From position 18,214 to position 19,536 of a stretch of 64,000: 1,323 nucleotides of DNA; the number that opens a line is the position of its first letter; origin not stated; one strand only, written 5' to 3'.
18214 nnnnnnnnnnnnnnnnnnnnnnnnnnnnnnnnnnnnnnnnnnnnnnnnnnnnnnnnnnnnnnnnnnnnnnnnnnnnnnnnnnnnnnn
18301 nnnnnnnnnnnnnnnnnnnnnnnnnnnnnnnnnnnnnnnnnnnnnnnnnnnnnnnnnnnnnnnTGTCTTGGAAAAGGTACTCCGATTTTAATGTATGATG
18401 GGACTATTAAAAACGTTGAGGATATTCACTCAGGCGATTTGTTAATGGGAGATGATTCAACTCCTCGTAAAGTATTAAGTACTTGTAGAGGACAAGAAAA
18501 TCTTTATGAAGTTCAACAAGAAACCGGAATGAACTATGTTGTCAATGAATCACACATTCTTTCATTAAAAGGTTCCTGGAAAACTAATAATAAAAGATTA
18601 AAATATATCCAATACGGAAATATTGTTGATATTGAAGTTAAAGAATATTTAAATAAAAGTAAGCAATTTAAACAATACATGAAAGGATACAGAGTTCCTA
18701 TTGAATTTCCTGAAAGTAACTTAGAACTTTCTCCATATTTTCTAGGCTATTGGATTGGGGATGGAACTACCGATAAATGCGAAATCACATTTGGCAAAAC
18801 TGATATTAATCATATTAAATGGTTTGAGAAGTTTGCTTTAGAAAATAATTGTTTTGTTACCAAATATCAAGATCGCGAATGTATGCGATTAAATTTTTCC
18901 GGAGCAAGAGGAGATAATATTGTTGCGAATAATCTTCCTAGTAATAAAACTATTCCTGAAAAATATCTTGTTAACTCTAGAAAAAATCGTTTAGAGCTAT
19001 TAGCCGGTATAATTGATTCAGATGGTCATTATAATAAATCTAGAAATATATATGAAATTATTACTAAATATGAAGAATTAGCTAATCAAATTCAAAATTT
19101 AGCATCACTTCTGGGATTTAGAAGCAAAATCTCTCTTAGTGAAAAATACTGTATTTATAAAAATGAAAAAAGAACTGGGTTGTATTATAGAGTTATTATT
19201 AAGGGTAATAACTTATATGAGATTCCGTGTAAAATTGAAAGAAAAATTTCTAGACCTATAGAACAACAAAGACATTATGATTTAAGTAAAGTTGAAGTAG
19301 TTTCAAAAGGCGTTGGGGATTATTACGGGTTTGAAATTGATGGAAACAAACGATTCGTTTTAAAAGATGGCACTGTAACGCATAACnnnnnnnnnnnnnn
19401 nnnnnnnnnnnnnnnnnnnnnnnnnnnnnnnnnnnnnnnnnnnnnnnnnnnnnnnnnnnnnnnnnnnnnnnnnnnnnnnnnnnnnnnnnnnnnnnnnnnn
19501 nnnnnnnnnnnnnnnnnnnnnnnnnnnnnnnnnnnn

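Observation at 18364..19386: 341-aa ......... intein inserted in the Walker A P-loop of an AEP-primase/DnaB-helicase fusion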

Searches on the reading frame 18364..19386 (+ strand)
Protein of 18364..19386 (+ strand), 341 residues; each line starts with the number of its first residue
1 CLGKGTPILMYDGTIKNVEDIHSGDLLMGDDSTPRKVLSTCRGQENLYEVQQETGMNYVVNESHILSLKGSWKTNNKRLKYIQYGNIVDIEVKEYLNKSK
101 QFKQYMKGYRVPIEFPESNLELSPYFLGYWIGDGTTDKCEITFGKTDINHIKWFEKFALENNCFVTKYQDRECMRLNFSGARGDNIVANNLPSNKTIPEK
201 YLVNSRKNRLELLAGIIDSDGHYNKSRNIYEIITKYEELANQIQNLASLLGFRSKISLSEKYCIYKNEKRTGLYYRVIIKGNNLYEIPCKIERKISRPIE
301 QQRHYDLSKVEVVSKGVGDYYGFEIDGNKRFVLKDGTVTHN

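Call 3: search_protein_families(library=pfam, proteins=[window:18364-19386:+], max_evalue=0.1)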
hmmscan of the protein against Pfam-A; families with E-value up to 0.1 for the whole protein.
window:18364-19386:+ (341 aa): 4 families
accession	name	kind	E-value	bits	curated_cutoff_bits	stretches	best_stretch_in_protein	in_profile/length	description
PF05203.21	Hom_end_hint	-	1.6e-19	71.3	32.1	1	1-93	1-104/228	Hom_end-associated Hint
PF14528.11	LAGLIDADG_3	-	2.7e-12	47.2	22.5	1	210-286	4-76/82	LAGLIDADG-like domain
PF05204.19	Hom_end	-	7.4e-09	36.1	21.1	1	197-283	2-88/110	Homing endonuclease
PF14527.11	LAGLIDADG_WhiA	-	0.028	15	23.2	1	212-262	4-56/93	WhiA LAGLIDADG-like domain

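Call 4: search_protein_families(library=ncbifam, proteins=[window:18364-19386:+], max_evalue=0.1)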
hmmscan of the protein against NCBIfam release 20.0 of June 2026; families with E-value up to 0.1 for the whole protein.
window:18364-19386:+ (341 aa): 5 families
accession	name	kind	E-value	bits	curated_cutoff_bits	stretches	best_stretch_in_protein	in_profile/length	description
NF011287.0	PRK14698.1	equivalog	1.9e-05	22.9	1238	1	113-287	383-556/1017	V-type ATP synthase subunit A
NF038136.1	rSAM_Rv_intein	exception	0.001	18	700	1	1-74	76-156/574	intein-containing Rv2578c family radical SAM protein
NF011491.0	PRK14898.1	equivalog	0.0065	14.5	783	1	80-246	197-374/860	DNA-directed RNA polymerase subunit A''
NF008564.0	PRK11511.1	equivalog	0.036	14.2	202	1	219-267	53-101/127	MDR efflux pump AcrAB transcriptional activator MarA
NF012198.0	MarA_TF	equivalog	0.044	13.9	250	1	219-267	53-101/124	MDR efflux pump AcrAB transcriptional activator MarA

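Call 8: search_dna_similar(query=window:18364-19386:+, collection=phages, mode=protein, max_rows=30)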
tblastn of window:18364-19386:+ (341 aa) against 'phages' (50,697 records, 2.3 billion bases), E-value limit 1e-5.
Records with a match: 697; places in all: 713; records where one place covers at least 80% of the query: 468.
Best place of each record, by identity: 60-80% 1; <60% 696.
By first word of the organism name: Mycobacterium 285; Salmonella 187; Klebsiella 35; Escherichia 28; Vibrio 24; Aeromonas 15; Enterococcus 14; Pseudomonas 13; Gordonia 13; Bacteroides 11; and 33 more.
By host as written in the record: Mycobacterium smegmatis mc2 155 221; Salmonella enterica 44; - 37; Salmonella enterica subsp. enterica serovar Enteritidis 30; Mycobacterium smegmatis mc#155 29; Salmonella enterica subsp. enterica serovar Typhimurium 27; Klebsiella pneumoniae 20; Salmonella sp. 16; and 135 more.
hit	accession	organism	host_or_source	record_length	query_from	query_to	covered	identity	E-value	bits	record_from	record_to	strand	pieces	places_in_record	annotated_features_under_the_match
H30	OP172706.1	Bacteroides phage BS162P1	Bacteroides salyersiae BSC162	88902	1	341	100%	43.7%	7e-73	250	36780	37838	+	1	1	putative helicase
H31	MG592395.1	Vibrio phage 1.009.O._10N.261.51.C9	Vibrio lentus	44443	1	341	100%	41.0%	4e-70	242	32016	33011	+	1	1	homing endonuclease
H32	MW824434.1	Vibrio phage PS65A.1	Vibrio crassostreae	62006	1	341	100%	40.9%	2e-65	229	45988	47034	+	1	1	hypothetical protein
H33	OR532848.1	Klebsiella phage RCIP0054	Klebsiella pneumoniae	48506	1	341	100%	40.7%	1e-65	229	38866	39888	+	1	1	hypothetical protein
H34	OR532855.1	Klebsiella phage RCIP0061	Klebsiella pneumoniae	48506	1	341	100%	40.7%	1e-65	229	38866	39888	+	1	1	hypothetical protein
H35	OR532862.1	Klebsiella phage RCIP0068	Klebsiella pneumoniae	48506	1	341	100%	40.7%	1e-65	229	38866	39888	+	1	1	hypothetical protein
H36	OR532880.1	Klebsiella phage RCIP0086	Klebsiella pneumoniae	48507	1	341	100%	40.7%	1e-65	229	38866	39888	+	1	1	hypothetical protein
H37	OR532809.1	Klebsiella phage RCIP0015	Klebsiella pneumoniae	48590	1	341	100%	40.7%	1e-65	229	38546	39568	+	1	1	hypothetical protein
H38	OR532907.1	Klebsiella phage RCIP0113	Klebsiella pneumoniae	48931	1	341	100%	40.7%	1e-65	229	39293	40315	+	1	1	hypothetical protein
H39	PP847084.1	Klebsiella phage KpTDp1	Klebsiella pneumoniae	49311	1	341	100%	40.7%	2e-65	229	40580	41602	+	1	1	putative helicase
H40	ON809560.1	Klebsiella phage pKp383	Klebsiella pneumoniae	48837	1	341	100%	40.7%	2e-65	229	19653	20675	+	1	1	hypothetical protein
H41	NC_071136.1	Klebsiella phage pKp383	Klebsiella pneumoniae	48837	1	341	100%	40.7%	2e-65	229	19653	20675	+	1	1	hypothetical protein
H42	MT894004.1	Klebsiella phage MEW1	Klebsiella pneumoniae B5055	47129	1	341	100%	40.7%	2e-65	229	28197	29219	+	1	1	putative helicase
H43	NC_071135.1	Klebsiella phage MEW1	Klebsiella pneumoniae B5055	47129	1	341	100%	40.7%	2e-65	229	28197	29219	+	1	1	putative helicase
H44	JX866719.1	Klebsiella phage JD001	Klebsiella pneumoniae JDM777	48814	1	341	100%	39.5%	6e-63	222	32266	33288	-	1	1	putative helicase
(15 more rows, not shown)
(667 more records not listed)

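Call 9: get_annotated_region(hit=H30, flank=3000)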
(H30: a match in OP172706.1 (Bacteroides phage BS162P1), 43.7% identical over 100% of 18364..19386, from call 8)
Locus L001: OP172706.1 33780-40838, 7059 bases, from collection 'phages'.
description: Bacteroides phage BS162P1, partial genome.
organism: Bacteroides phage BS162P1 (NCBI taxid 2968579)
taxonomy: Viruses; Duplodnaviria; Heunggongvirae; Uroviricota; Caudoviricetes
host: Bacteroides salyersiae BSC162; source: municipal sewage; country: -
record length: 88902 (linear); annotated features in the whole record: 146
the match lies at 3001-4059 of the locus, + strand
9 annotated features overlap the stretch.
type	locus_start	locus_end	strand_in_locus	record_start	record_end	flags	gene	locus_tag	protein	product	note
CDS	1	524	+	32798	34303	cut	-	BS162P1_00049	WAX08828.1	hypothetical protein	-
CDS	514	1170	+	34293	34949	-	-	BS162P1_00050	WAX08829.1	hypothetical protein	-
CDS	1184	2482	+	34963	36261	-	-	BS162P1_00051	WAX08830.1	hypothetical protein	-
CDS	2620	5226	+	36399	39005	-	-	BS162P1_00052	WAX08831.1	putative helicase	putative helicase D10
CDS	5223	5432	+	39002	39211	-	-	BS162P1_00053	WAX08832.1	hypothetical protein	-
CDS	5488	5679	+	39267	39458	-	-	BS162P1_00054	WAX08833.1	hypothetical protein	-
CDS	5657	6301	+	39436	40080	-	-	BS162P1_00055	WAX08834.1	hypothetical protein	-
CDS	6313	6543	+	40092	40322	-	-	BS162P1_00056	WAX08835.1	hypothetical protein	-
CDS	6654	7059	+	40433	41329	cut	-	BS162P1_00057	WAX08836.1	hypothetical protein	-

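Call 10: get_annotated_region(hit=H42, flank=2500)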
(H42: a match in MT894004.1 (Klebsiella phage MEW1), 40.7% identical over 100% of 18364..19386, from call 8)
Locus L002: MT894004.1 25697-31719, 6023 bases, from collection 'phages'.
description: Klebsiella phage MEW1, complete genome.
organism: Klebsiella phage MEW1 (NCBI taxid 2776813)
taxonomy: Viruses; Duplodnaviria; Heunggongvirae; Uroviricota; Caudoviricetes; Jedunavirus
host: Klebsiella pneumoniae B5055; source: Wurundjeri Country, The Merri Creek watercourse; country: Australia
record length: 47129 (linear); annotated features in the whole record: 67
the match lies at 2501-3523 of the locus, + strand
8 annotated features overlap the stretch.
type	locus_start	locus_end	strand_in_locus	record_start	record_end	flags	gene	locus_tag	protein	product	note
CDS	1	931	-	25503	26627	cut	-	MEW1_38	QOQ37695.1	hypothetical protein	-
CDS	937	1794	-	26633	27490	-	-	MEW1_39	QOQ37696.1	hypothetical protein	-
CDS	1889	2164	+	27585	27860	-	-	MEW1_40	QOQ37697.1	hypothetical protein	-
CDS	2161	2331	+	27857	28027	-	-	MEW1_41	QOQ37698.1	hypothetical protein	-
CDS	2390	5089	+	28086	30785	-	-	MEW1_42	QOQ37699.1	putative helicase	-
CDS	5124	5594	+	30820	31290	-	-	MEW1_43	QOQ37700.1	putative nulease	-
CDS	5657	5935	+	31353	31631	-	-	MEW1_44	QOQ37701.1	putative TetR transcriptional regulator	-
CDS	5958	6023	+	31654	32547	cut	-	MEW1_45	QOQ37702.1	hypothetical protein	-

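Call 11: get_annotated_region(hit=H31, flank=2500)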
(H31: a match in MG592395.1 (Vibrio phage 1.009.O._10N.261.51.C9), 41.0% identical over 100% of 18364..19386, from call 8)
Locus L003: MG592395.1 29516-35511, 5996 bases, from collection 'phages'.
description: Vibrio phage 1.009.O._10N.261.51.C9, partial genome.
organism: Vibrio phage 1.009.O._10N.261.51.C9 (NCBI taxid 1881289)
taxonomy: Viruses; Duplodnaviria; Heunggongvirae; Uroviricota; Caudoviricetes
host: Vibrio lentus; source: iron chloride precipitation of 0.2um-filtered seawater, resuspended in oxalate solution; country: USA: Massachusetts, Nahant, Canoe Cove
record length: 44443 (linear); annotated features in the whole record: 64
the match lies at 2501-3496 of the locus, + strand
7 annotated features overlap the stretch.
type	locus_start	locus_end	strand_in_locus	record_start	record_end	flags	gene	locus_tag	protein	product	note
CDS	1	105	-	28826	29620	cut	-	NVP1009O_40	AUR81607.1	hypothetical protein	NVP1009O_40; cvp_best_match:NCBI_PEP_37626131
CDS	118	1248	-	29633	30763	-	-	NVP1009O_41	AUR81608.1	protein of unknown function DUF2800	NVP1009O_41; tara_best_match:OM-RGC.v1.006276030; cvp_best_match:NCBI_PEP_37626198; InterPro:IPR021229; pfam:PF10926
CDS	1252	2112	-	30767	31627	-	-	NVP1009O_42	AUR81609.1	hypothetical protein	NVP1009O_42; cvp_best_match:NCBI_PEP_37626199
CDS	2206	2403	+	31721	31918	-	-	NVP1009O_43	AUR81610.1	winged helix-turn-helix DNA-binding domain protein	NVP1009O_43; InterPro:IPR011991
CDS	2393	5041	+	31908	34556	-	-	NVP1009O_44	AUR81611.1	homing endonuclease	NVP1009O_44; tara_best_match:OM-RGC.v1.000247303; cvp_best_match:RF_PEP_448245151; InterPro:IPR027434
CDS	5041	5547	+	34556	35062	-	-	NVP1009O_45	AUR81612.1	HD domain protein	NVP1009O_45; aclame_best_match:protein:proph:184289; tara_best_match:OM-RGC.v1.021569491; ...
CDS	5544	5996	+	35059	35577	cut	-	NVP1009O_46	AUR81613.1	hypothetical protein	NVP1009O_46; tara_best_match:OM-RGC.v1.021685160; cvp_best_match:NCBI_PEP_37626202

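Call 14: search_protein_families(library=phrogs, proteins=[window:18364-19386:+], max_evalue=0.01)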
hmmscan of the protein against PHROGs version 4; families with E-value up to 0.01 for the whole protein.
window:18364-19386:+ (341 aa): 4 families
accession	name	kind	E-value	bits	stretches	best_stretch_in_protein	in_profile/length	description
phrog_36964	-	head and packaging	6.4e-20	71.8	1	4-294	95-384/890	terminase large subunit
phrog_19299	-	head and packaging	1.8e-15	57.5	1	15-263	45-306/702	terminase large subunit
phrog_15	-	head and packaging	8.4e-12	45.2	1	6-234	84-319/1330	terminase large subunit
phrog_34449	-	unknown function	5.3e-10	40.1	1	1-111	61-167/241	-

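Call 16: search_solved_structures(query=window:18364-19386:+, max_evalue=0.01, show_alignments=2)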
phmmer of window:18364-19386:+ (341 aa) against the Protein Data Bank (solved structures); distinct sequences matched with E-value up to 0.01: 9.
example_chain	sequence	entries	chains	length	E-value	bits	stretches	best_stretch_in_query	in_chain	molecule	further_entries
1dfa_A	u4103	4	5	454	1.2e-16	64.2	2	1-54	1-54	PI-SCEI ENDONUCLEASE | ENDONUCLEASE PI-SCEI | PI-SCEI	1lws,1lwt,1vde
1um2_A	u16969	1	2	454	6.5e-16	61.7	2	3-54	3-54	ENDONUCLEASE PI-SCEI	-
1jva_A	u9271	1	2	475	1.8e-15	60.2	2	3-54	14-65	VMA1-DERIVED HOMING ENDONUCLEASE X10SSS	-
1ef0_A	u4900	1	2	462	1.9e-15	60.2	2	3-54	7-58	PI-SCEI ENDONUCLEASE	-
9cop_A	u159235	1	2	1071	4.3e-15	59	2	1-54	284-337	V-type proton ATPase catalytic subunit A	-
6mx6_A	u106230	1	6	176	1.5e-08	37.5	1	1-69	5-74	Pre-mRNA-processing-splicing factor 8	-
6owu_A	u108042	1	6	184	1.6e-08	37.4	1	1-69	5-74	PRP8 protein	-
1gpp_A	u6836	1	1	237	3.5e-08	36.3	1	1-54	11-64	ENDONUCLEASE PI-SCEI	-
6mwy_A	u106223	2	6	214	4e-08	36.1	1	1-69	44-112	Pre-mRNA-processing-splicing factor 8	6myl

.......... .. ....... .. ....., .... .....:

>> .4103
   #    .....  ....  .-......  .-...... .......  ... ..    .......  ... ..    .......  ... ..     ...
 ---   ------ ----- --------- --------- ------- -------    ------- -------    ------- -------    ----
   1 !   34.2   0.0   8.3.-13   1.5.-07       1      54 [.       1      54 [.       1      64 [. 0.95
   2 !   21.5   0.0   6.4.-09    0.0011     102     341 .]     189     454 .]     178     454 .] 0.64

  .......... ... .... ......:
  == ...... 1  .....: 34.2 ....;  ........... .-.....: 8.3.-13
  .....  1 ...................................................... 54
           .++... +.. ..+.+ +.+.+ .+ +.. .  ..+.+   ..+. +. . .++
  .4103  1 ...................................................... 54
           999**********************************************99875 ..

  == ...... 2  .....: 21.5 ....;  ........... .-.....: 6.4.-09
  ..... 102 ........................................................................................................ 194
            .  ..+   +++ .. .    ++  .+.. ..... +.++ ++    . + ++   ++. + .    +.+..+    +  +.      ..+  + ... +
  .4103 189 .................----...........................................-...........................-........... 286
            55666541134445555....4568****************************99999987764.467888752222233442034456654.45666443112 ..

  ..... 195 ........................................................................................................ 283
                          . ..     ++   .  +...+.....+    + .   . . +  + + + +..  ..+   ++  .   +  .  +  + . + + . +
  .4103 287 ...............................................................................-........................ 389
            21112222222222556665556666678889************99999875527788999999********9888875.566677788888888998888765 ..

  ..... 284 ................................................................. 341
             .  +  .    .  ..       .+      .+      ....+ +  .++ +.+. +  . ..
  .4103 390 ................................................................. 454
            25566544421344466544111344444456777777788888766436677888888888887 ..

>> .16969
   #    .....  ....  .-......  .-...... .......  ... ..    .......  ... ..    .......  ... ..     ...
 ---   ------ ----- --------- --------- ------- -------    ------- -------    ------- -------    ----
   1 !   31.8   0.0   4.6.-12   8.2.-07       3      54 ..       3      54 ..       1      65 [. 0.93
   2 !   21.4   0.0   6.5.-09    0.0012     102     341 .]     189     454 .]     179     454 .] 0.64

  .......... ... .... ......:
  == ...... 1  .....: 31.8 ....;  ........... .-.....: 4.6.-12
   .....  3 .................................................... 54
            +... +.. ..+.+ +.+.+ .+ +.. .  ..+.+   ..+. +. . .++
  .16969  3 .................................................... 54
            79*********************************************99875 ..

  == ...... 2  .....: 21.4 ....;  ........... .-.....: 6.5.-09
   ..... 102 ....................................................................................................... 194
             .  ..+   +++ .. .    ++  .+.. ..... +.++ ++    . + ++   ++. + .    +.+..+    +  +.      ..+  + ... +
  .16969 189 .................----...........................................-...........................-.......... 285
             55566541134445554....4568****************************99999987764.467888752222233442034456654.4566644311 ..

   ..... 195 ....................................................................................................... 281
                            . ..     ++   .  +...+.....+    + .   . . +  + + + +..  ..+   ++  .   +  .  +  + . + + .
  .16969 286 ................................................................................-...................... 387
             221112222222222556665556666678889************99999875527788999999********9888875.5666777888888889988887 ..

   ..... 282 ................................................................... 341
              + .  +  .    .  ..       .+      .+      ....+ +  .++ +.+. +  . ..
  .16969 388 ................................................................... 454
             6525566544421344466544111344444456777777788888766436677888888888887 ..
